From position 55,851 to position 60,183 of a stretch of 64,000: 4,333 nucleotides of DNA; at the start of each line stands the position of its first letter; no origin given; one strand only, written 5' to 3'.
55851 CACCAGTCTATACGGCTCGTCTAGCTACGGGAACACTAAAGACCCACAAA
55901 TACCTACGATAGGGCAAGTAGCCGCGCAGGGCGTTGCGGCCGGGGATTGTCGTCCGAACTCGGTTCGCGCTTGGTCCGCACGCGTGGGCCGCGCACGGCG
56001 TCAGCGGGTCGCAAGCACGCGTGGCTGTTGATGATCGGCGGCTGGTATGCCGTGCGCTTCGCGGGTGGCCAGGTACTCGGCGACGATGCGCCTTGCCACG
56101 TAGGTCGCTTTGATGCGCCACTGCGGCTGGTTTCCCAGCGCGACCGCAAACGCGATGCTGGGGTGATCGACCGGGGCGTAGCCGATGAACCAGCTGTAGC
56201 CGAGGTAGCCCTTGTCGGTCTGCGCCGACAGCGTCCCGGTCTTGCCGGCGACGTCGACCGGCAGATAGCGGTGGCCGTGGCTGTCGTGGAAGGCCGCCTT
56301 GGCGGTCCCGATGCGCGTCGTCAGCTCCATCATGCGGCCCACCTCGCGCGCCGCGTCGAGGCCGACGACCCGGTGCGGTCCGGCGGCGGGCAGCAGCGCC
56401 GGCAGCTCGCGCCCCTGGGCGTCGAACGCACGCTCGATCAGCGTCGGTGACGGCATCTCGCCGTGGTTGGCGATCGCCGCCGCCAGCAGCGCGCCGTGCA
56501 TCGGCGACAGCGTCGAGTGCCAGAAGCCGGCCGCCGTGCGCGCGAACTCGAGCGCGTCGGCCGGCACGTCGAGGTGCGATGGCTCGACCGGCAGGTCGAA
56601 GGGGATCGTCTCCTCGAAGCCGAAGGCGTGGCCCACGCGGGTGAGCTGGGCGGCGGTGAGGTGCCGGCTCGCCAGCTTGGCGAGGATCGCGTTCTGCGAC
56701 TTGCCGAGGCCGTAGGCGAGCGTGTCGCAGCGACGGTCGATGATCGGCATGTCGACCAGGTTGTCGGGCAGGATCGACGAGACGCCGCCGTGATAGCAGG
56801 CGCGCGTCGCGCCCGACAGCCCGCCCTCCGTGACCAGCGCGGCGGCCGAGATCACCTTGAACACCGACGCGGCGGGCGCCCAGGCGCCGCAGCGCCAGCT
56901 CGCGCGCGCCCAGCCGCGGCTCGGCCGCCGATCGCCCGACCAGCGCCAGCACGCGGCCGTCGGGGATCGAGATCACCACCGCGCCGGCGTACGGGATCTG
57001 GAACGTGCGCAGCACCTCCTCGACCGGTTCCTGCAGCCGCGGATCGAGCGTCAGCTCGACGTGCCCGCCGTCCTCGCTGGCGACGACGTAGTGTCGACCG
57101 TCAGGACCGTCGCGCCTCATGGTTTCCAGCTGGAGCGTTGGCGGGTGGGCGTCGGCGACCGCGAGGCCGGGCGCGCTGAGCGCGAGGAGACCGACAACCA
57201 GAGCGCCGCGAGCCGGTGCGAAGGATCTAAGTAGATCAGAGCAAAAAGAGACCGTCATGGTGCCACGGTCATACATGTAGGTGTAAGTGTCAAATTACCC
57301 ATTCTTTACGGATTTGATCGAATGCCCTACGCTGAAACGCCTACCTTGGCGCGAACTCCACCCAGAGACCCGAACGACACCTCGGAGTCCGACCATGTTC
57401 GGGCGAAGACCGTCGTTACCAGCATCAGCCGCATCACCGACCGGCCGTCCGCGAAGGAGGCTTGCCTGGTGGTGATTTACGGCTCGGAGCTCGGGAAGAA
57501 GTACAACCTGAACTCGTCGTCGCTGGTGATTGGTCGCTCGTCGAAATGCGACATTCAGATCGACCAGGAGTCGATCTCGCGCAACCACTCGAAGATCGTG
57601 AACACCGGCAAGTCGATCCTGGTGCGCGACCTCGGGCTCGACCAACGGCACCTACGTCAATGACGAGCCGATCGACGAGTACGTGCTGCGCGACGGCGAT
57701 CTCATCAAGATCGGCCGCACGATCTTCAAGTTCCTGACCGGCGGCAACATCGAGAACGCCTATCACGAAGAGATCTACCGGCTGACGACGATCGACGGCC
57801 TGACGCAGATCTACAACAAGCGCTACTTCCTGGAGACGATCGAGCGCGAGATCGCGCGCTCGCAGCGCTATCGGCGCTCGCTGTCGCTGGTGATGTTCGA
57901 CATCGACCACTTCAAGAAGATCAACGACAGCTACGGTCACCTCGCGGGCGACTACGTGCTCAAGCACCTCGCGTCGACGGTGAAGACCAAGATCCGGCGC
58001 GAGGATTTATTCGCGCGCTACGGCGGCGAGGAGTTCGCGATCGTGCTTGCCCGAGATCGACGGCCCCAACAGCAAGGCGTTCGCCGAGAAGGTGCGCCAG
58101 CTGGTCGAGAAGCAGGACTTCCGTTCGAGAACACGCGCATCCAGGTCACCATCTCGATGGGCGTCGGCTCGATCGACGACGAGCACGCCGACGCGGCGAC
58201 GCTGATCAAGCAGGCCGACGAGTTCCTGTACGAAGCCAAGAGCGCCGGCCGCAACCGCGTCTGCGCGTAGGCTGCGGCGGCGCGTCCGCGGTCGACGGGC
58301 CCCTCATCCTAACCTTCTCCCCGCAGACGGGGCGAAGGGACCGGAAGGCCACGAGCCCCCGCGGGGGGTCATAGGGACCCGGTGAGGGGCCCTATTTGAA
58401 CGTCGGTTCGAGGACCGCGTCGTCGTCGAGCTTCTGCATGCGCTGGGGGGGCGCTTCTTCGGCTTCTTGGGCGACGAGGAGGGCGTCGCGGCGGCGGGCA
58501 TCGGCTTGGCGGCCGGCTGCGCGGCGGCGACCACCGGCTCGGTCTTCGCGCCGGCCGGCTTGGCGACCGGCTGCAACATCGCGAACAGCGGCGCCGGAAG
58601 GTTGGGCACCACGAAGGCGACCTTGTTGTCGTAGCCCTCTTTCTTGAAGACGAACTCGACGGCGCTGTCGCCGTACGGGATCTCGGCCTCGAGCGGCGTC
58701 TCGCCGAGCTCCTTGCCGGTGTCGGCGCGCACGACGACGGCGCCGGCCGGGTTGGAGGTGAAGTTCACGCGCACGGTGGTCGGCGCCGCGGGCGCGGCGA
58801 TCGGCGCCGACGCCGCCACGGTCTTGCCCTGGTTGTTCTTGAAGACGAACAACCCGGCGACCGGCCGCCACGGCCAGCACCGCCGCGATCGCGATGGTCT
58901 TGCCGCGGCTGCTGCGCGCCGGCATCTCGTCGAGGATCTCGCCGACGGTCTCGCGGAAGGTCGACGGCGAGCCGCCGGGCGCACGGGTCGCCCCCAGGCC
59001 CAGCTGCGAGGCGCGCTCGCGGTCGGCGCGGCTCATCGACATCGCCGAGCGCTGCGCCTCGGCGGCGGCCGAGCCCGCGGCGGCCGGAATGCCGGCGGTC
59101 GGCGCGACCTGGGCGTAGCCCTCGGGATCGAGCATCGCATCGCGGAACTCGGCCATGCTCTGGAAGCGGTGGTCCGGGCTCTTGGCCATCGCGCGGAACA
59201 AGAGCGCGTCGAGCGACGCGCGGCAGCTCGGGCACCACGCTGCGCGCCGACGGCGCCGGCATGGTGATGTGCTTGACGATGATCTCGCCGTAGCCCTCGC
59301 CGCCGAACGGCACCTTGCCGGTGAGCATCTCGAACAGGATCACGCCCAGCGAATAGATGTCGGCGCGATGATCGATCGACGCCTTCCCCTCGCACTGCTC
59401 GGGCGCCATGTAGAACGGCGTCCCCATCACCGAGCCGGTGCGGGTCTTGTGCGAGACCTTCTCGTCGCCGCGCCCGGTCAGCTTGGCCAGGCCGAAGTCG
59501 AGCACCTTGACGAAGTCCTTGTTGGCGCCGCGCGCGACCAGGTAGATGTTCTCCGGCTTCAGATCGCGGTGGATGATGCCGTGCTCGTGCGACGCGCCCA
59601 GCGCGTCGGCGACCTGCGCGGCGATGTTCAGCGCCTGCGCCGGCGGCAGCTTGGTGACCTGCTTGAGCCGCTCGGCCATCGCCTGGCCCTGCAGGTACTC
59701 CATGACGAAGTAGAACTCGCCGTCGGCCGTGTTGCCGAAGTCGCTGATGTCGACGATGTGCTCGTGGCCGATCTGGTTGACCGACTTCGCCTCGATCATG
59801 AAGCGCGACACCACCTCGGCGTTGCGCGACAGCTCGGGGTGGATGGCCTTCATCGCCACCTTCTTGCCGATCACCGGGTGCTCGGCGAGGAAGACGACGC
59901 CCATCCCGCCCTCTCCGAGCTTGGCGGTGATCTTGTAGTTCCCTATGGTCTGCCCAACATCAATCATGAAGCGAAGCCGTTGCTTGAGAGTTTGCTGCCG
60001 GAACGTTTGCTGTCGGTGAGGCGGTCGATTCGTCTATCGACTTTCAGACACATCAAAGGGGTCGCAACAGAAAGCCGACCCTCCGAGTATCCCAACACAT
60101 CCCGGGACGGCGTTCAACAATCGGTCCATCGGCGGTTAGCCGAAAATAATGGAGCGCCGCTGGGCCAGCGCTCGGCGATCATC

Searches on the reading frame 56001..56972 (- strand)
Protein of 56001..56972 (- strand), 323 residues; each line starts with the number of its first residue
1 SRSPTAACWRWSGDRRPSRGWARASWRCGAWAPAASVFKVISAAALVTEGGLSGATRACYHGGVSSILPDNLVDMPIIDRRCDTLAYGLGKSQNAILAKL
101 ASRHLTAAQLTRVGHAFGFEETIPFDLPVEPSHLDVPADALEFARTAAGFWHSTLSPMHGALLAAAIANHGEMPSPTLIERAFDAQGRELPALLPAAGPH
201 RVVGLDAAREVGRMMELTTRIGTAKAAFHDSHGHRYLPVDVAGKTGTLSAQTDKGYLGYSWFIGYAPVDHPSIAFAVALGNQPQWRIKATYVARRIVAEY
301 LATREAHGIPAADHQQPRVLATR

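Call 55: search_protein_families(library=pfam, proteins=[window:56001-56972:-], max_evalue=0.00001)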
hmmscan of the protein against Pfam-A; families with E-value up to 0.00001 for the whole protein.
window:56001-56972:- (323 aa): 1 family
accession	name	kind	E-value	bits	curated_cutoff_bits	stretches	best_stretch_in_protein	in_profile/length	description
PF00905.27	Transpeptidase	-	3e-25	89.5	22.1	1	32-289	40-286/299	Penicillin binding protein transpeptidase domain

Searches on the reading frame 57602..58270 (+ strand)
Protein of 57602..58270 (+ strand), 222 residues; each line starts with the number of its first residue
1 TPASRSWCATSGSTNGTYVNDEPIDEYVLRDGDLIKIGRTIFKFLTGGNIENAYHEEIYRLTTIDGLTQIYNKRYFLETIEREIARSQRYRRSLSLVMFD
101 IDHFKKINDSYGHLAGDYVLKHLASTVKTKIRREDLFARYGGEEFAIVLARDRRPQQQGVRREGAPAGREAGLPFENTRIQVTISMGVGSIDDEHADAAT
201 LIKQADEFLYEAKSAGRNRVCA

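Call 55: search_protein_families(library=pfam, proteins=[window:57602-58270:+], max_evalue=0.00001)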
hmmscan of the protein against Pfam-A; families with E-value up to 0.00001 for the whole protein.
window:57602-58270:+ (222 aa): 2 families
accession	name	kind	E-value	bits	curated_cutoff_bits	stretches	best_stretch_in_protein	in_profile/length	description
PF00990.26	GGDEF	-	2.2e-45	154.8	23.8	1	63-219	2-161/161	Diguanylate cyclase, GGDEF domain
PF00498.31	FHA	-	1.3e-07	32.3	20.7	1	6-38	32-67/67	FHA domain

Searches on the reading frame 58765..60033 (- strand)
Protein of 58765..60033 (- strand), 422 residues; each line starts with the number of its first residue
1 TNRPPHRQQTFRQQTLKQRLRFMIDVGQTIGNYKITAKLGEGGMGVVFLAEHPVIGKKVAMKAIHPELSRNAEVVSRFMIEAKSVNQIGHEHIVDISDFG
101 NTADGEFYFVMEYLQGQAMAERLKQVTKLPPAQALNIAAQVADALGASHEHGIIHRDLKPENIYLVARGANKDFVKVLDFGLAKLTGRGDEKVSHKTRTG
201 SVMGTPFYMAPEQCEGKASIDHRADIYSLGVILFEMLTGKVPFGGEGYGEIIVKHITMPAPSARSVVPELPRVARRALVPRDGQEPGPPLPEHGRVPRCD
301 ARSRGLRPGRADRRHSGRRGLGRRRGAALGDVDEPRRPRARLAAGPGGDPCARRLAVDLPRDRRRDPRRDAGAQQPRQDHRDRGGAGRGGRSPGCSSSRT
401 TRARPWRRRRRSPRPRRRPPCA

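Call 55: search_protein_families(library=pfam, proteins=[window:58765-60033:-], max_evalue=0.00001)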
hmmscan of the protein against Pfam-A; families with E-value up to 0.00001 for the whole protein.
window:58765-60033:- (422 aa): 2 families
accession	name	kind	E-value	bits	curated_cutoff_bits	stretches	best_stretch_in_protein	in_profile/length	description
PF00069.31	Pkinase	-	1.2e-48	166.3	31.7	1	33-249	1-203/263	Protein kinase domain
PF07714.23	PK_Tyr_Ser-Thr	-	4.9e-30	105.1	23.1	1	34-245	2-207/258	Protein tyrosine and serine/threonine kinase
